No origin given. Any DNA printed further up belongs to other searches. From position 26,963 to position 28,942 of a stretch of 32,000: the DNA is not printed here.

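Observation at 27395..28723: Methyltransferase is a covalent pseudo-dimer, with a dead N-terminal copy fused to a live beta-class domain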

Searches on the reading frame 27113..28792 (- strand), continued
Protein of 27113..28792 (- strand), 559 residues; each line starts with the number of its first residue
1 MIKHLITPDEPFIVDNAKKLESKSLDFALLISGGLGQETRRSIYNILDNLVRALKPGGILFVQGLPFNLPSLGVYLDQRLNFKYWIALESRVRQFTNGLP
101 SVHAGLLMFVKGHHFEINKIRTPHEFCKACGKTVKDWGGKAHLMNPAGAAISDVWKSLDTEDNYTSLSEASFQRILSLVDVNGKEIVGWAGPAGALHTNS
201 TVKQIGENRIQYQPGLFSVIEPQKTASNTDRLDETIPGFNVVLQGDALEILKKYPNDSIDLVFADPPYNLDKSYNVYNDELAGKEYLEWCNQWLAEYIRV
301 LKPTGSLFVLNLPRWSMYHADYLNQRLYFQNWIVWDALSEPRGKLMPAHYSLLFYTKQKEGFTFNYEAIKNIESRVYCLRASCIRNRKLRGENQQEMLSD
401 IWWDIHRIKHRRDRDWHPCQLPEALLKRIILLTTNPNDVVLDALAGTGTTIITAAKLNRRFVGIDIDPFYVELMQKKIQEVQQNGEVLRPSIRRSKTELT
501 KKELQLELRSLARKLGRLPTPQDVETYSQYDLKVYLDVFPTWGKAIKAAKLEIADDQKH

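Call 6: search_solved_structures(query=window:27113-28792:-, max_evalue=0.01, show_alignments=2)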
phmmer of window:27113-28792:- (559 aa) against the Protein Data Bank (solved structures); distinct sequences matched with E-value up to 0.01: 16.
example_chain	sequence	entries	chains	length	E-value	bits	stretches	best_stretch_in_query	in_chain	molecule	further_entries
1g60_A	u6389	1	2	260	3.4e-29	104.9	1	240-473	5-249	Adenine-specific Methyltransferase MboIIA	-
8urk_A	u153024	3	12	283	1.4e-26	96.2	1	247-479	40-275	Methyltransferase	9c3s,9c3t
9c3u_A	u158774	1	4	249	1.6e-26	96.1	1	252-478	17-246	Methyltransferase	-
6pbd_A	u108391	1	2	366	3.3e-24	88.4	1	240-481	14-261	Modification methylase CcrMI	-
1nw8_A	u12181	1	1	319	8.8e-23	83.7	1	245-487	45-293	MODIFICATION METHYLASE RSRI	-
1eg2_A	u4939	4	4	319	9.5e-23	83.6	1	245-487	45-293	MODIFICATION METHYLASE RSRI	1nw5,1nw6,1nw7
5hek_A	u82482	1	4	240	1.9e-18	69.4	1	243-478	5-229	Adenine specific DNA methyltransferase (DpnA)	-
5hfj_A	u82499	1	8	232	2.3e-18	69.1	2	414-478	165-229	Adenine specific DNA methyltransferase (DpnA)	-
8s9n_A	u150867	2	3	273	6.2e-17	64.4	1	236-478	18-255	DNA cytosine-N4 methyltransferase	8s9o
8s9m_A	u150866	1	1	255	1.2e-16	63.4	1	245-478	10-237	DNA cytosine-N4 methyltransferase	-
2zie_A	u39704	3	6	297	4.4e-14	55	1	392-478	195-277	Putative modification methylase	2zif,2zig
1boo_A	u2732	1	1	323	5e-12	48.2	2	244-309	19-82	PROTEIN (N-4 CYTOSINE-SPECIFIC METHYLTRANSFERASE PVU II)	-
6k0w_B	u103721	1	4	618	2.4e-06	29.5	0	425-518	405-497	Adenine specific DNA methyltransferase (Mod)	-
8vyd_A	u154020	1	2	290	6.4e-05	24.8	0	241-308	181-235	SAM-dependent methyltransferase, UPF0020 family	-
4zcf_A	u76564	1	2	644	0.0005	21.8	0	233-281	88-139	Restriction endonuclease EcoP15I, modification subunit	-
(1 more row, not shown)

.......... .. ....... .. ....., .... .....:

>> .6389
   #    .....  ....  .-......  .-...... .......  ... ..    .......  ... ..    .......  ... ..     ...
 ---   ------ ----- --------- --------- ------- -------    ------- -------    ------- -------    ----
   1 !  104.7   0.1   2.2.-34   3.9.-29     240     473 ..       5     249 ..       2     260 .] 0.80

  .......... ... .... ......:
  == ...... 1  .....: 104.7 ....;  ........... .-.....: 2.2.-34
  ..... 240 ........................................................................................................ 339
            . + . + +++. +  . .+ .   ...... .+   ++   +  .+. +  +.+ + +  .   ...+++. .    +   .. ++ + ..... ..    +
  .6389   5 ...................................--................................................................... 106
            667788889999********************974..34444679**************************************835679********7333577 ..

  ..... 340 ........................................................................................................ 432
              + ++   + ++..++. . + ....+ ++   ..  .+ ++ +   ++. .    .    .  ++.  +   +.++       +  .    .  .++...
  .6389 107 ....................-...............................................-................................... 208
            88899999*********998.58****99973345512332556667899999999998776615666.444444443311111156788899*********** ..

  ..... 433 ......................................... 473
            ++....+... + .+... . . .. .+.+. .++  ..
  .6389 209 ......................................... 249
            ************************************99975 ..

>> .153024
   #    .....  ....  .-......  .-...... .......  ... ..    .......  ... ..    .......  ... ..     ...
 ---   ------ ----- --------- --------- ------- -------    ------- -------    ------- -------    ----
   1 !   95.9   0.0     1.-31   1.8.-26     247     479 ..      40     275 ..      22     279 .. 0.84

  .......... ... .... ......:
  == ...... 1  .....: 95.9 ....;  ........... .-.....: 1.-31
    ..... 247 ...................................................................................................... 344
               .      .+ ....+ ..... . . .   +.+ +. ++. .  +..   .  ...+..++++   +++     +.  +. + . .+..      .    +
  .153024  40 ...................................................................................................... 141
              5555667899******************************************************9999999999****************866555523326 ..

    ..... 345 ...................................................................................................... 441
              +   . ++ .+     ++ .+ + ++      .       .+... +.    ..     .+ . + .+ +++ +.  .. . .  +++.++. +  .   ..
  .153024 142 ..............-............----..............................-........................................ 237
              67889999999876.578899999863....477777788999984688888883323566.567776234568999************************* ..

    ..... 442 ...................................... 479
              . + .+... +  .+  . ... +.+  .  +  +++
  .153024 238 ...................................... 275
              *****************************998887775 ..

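Call 8: search_protein_families(library=ncbifam, proteins=[window:27113-28792:-], max_evalue=1)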
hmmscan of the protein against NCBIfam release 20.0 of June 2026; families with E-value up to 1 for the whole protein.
window:27113-28792:- (559 aa): 24 families
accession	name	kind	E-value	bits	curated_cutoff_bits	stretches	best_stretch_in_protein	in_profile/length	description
NF008572.0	PRK11524.1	equivalog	6.5e-51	173.2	292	1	240-505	15-284/294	adenine-specific DNA-methyltransferase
NF050803.1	DnaMtaseCcrMCaul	equivalog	1.1e-36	126.5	830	1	240-486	4-255/350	adenine-specific DNA-methyltransferase CcrM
NF010253.0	PRK13699.1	subfamily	2.9e-16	59.8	244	2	415-483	142-210/226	DNA methyltransferase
TIGR01934.1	MenG_MenH_UbiE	subfamily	3.7e-07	29.7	158.35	2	291-334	123-165/223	ubiquinone/menaquinone biosynthesis methyltransferase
NF001244.0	PRK00216.1-5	equivalog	5e-06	26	216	2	291-335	135-178/236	bifunctional demethylmenaquinone methyltransferase/2-methoxy-6-polyprenyl-1,4-benzoquinol methylase UbiE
NF043040.1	corrin_prot_MT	hypoth_equivalog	1.4e-05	24.6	180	1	426-489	31-96/216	corrinoid protein-associated methyltransferase CpaM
NF011527.0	PRK14968.1-1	equivalog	2.5e-05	24.1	242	1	249-310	84-150/192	putative methyltransferase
TIGR01177.1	TIGR01177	hypoth_equivalog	0.00019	20.8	316.55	1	434-468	180-214/330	TIGR01177 family methyltransferase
NF011529.0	PRK14968.1-3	equivalog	0.00054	19.4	162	1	432-479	30-77/198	putative methyltransferase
NF045667.1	MTase_DVU1556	equivalog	0.00088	18.8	155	1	431-478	17-65/213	DVU_1556 family methyltransferase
NF047732.1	tRNAMtaseTrm5bMeth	equivalog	0.00099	18.2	500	1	431-479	193-240/337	tRNA (guanine(37)-N1)-methyltransferase Trm5b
TIGR00537.1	hemK_rel_arch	hypoth_equivalog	0.003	17.3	87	1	432-480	16-65/179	HemK2/MTQ2 family protein methyltransferase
NF001790.0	PRK00517.3-3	equivalog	0.005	16.3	269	1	436-482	122-169/262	50S ribosomal protein L11 methyltransferase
NF040721.1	Trm14_Arch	equivalog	0.012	14.7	280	0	241-271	274-302/370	tRNA (guanine(6)-N2)-methyltransferase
TIGR00095.1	TIGR00095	equivalog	0.018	14.7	117.5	1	242-279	107-145/194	16S rRNA (guanine(966)-N(2))-methyltransferase RsmD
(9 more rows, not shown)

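Call 15: find_related_loci(query=A1, collection=genome_contigs, flank=8000)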
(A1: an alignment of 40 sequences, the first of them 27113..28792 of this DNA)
Query A1 (559 aa) in genome_contigs; peptide patterns used: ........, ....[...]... (x = any residue, [..] = any of these).
600 stretches matched a pattern (row limit reached: there are more); 587 encode a relative of the query (tblastn E <= 1e-3); the best 80 are kept; 80 distinct loci.
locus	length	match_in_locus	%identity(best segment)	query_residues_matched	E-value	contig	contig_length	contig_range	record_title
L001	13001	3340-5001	55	22-559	0e+0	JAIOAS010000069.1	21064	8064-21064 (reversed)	MAG: Chloroflexota bacterium isolate S1bins155 c_000000000069, whole genome shotgun sequence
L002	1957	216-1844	56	1-551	0e+0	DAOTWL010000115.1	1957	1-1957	MAG TPA_asm: Anaerolineae bacterium isolate H13_138 k109_652764, whole genome shotgun sequence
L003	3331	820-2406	51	18-551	0e+0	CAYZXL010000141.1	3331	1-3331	MAG TPA_asm: uncultured Verrucomicrobiota bacterium isolate binchicken_co283_275 genome assembly, contig: NODE_25269_len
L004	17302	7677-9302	55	1-551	0e+0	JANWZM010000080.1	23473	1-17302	MAG: Thermoflexales bacterium isolate SKYG95 k141_380845, whole genome shotgun sequence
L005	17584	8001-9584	41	46-554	9e-129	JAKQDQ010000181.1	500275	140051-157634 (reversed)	MAG: Verrucomicrobiota bacterium isolate USDE_maxbin.059_sub k141_1604667, whole genome shotgun sequence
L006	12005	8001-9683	40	18-551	2e-128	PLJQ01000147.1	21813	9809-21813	MAG: Limisphaerales bacterium isolate palsa_1396 73.20110800_P1M.49_contig_3020, whole genome shotgun sequence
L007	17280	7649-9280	43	41-556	3e-121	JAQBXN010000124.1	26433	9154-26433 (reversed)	MAG: Planctomycetota bacterium isolate casp150-mb.279 NODE_4891_length_26433_cov_0.385357, whole genome shotgun sequence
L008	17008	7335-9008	39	40-553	1e-119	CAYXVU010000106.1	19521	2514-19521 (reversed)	MAG TPA_asm: uncultured Clostridia bacterium isolate SRP237561_co1_1 genome assembly, contig: NODE_4608_length_19521_cov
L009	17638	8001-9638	39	36-559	9e-118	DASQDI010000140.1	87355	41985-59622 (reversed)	MAG TPA_asm: Blastocatellia bacterium isolate SMAG_U11723 k141_1057588, whole genome shotgun sequence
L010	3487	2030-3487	44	36-504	5e-120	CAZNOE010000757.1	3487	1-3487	MAG TPA_asm: uncultured Bifidobacteriaceae bacterium isolate SRP119689_co1_68 genome assembly, contig: NODE_48170_length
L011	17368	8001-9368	40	46-495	6e-113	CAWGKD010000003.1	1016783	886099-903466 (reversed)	MAG: uncultured Bacteroidetes bacterium isolate MFD05705.bin.1.56 genome assembly, contig: contig_35358, whole genome sh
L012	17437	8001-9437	34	75-550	3e-85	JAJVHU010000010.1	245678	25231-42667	MAG: Phycisphaerae bacterium isolate Bin_14R c_000000000232, whole genome shotgun sequence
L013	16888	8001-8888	33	212-498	2e-35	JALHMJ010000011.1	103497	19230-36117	MAG: Hyphomicrobium sp. isolate Bin_30_7 c_000000001250, whole genome shotgun sequence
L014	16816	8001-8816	32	215-482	3e-35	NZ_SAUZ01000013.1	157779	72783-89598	Sinirhodobacter populi strain SK2B-1 12, whole genome shotgun sequence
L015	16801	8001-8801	32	221-483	2e-34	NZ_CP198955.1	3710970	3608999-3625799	Rhodobacter capsulatus strain SP36 chromosome, complete genome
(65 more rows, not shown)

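Call 22: predict_structure(alignment_id=A1)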
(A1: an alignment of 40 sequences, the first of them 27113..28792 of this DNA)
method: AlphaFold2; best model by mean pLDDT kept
length: 559 residues; sequences in the alignment: 40
mean_pLDDT: 79.0   pTM: 0.77
mean pLDDT of the five models: 79.0, 78.2, 77.9, 76.7, 74.8
residues with pLDDT >= 90: 200; 70-90: 224; 50-70: 59; < 50: 76
segments of 3 or more residues with pLDDT < 50: 138-146, 199-233, 269-277, 279-281, 338-347, 410-413
pLDDT, mean of each block of 10 residues (from residue 1): 89 94 96 88 95 96 88 94 85 79 89 82 78 62 45 67 87 88 88 77 35 35 40 68 91 95 72 46 76 93 94 86 91 61 49 89 90 85 90 88 65 55 88 96 88 95 91 92 83 62 86 85 89 81 72 49
secondary structure, 60 per line:
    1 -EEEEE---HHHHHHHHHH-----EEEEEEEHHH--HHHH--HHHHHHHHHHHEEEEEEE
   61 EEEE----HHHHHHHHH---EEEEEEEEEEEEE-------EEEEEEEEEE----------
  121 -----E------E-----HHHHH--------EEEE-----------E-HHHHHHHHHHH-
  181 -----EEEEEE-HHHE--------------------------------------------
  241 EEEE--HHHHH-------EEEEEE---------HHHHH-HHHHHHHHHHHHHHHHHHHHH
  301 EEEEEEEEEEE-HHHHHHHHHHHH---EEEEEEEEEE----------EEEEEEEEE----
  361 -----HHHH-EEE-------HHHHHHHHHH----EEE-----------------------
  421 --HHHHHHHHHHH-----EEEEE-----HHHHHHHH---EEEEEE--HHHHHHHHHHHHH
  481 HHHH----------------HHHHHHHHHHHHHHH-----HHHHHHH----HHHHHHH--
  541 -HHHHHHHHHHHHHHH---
elements in order: E2-6 H10-19 E25-31 H37-40 H43-53 E54-64 H69-77 E81-93 E101-110 H139-143 E152-155 H169-179 E186-191 E241-244 H247-251 E259-264 H274-278 H280-300 E301-311 H313-324 E328-337 E348-356 H366-369 E371-373 H381-390 E395-397 H423-433 E439-443 H449-456 E460-465 H468-484 H501-515 H521-527 H532-538 H542-556

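Call 27: fold_search(model_id=the predicted structure, library=pdb)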
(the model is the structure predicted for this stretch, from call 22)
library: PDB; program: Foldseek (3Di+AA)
matches with E <= 10: 1295; with E <= 0.001: 116
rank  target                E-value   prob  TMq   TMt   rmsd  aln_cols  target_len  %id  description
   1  9c3u_A                2.8e-17  1.00  0.34  0.72   6.1       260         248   26  Crystal structure of DNA N6-Adenine Methyltransferase M.BceJIV from Burkholderia cenocepacia in complex with duplex DN (released 2024-09-11)
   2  1g60_A                4.7e-17  1.00  0.32  0.72   7.5       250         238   27  Crystal Structure of Methyltransferase MboIIa (Moraxella bovis) (released 2002-05-01)
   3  8urk_A                2.5e-16  1.00  0.35  0.74   5.1       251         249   27  Crystal structure of DNA N6-Adenine Methyltransferase M.BceJIV from Burkholderia cenocepacia in complex with duplex DN (released 2024-09-11)
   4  6pbd_B                6.8e-16  1.00  0.32  0.52  12.4       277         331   28  DNA N6-Adenine Methyltransferase CcrM In Complex with Double-Stranded DNA Oligonucleotide Containing Its Recognition S (released 2019-10-23)
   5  9c3s_A                1.1e-15  1.00  0.35  0.74   5.2       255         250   27  Crystal structure of DNA N6-Adenine Methyltransferase M.BceJIV from Burkholderia cenocepacia in complex with duplex DN (released 2024-09-11)
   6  8urk_D                1.3e-15  1.00  0.35  0.75   5.1       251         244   27  Crystal structure of DNA N6-Adenine Methyltransferase M.BceJIV from Burkholderia cenocepacia in complex with duplex DN (released 2024-09-11)
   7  6pbd_A                1.5e-15  1.00  0.32  0.49  11.6       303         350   25  DNA N6-Adenine Methyltransferase CcrM In Complex with Double-Stranded DNA Oligonucleotide Containing Its Recognition S (released 2019-10-23)
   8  1nw8                  1.6e-15  1.00  0.32  0.63   6.4       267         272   25  Structure of L72P mutant beta class N6-adenine DNA methyltransferase RsrI (released 2003-07-29)
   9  1g60_B                5.8e-15  1.00  0.32  0.75   7.6       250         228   28  Crystal Structure of Methyltransferase MboIIa (Moraxella bovis) (released 2002-05-01)
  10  8s9o_A                1.4e-14  1.00  0.29  0.66   5.8       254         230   25  DNA cytosine-N4 methyltransferase (residues 61-324) from the Bdelloid rotifer Adineta vaga - P1 crystal form (released 2023-08-02)
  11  9c3s_D                1.9e-14  1.00  0.34  0.74   5.6       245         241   27  Crystal structure of DNA N6-Adenine Methyltransferase M.BceJIV from Burkholderia cenocepacia in complex with duplex DN (released 2024-09-11)
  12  8s9n                  2.0e-14  1.00  0.30  0.71   4.3       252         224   25  DNA cytosine-N4 methyltransferase (residues 61-324) from the Bdelloid rotifer Adineta vaga - C2 crystal form (released 2023-08-02)
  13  8s9o_B                2.2e-14  1.00  0.29  0.69   5.5       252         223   25  DNA cytosine-N4 methyltransferase (residues 61-324) from the Bdelloid rotifer Adineta vaga - P1 crystal form (released 2023-08-02)
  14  1nw6                  2.2e-14  1.00  0.32  0.62   6.2       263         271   24  Structure of the beta class N6-adenine DNA methyltransferase RsrI bound to sinefungin (released 2003-07-29)
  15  9c3u_C                2.3e-14  1.00  0.33  0.72   5.3       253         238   26  Crystal structure of DNA N6-Adenine Methyltransferase M.BceJIV from Burkholderia cenocepacia in complex with duplex DN (released 2024-09-11)
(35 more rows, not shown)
